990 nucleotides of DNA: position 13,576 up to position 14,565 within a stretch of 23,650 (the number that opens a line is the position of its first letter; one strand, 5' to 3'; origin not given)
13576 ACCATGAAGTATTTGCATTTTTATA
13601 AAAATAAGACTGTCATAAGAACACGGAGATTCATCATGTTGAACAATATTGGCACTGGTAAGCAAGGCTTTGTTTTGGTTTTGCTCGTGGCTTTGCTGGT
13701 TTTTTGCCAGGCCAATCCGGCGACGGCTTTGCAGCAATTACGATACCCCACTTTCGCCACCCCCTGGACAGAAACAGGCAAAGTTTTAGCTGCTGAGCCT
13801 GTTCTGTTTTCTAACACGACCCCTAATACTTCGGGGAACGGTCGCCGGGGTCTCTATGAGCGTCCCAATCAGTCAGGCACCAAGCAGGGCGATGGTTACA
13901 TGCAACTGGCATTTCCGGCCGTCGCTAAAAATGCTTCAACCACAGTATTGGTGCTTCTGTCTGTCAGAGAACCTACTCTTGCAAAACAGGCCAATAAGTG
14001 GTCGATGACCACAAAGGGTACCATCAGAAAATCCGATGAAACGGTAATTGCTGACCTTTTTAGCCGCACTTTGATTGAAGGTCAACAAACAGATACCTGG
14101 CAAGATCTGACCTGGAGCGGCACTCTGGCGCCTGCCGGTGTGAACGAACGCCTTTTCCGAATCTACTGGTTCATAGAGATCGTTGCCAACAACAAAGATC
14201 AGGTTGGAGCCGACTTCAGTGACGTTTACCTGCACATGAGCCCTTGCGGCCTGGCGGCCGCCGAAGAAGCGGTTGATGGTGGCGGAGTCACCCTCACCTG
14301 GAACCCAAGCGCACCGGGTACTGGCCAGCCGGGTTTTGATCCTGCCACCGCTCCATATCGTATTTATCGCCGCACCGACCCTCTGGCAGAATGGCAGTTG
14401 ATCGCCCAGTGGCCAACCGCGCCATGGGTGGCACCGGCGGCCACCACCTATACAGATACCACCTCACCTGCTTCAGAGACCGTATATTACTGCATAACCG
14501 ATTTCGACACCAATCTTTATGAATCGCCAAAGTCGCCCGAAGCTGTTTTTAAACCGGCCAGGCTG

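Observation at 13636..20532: Giant (~2300 aa) cysteine-free secreted protein made of an FN3-like domain plus a long tandem array of DUF1573/ASH-like beta-sandwich modules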

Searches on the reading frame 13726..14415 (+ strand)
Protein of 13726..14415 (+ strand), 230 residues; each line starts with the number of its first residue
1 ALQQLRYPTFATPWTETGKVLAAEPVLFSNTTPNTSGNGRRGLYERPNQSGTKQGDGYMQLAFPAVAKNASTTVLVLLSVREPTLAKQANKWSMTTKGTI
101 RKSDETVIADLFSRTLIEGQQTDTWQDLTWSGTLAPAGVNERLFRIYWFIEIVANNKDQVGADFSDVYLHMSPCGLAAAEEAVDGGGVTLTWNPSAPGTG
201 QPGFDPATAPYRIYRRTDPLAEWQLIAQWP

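Call 66: search_protein_families(library=pfam, alignment_id=A7, max_evalue=1)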
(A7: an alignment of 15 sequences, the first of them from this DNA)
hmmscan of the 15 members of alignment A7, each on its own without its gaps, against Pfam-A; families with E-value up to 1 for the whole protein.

A. member 1, seq(230 aa): 0 families

B. families by the number of members that match (of 15 scanned): 5 families
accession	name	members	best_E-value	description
PF00041.27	fn3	4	0.0052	Fibronectin type III domain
PF13382.11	Adenine_deam_C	1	0.012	Adenine deaminase C-terminal domain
PF22012.2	TSLPR_D1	1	0.17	Cytokine receptor-like factor 2, domain 1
PF00629.30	MAM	1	0.17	MAM domain, meprin/A5/mu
PF22069.2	Androglobin_IV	1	0.22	Androglobin, domain IV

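Call 67: search_solved_structures(query=A7, max_evalue=10)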
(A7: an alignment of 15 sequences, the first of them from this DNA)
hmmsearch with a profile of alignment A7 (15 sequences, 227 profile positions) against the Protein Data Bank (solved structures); distinct sequences matched with E-value up to 10: 4.
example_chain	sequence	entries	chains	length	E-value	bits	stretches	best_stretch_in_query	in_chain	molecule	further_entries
3mpc_A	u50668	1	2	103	1.8e-05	28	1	174-226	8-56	Fn3-like protein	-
5g56_A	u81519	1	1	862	0.0002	24.6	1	174-226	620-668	CARBOHYDRATE BINDING FAMILY 6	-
7y7b_D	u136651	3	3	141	0.85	12.7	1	4-44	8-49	Photosystem I reaction center subunit II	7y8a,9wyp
6tpv_A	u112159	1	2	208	1.5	12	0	174-223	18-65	Receptor-type tyrosine-protein phosphatase F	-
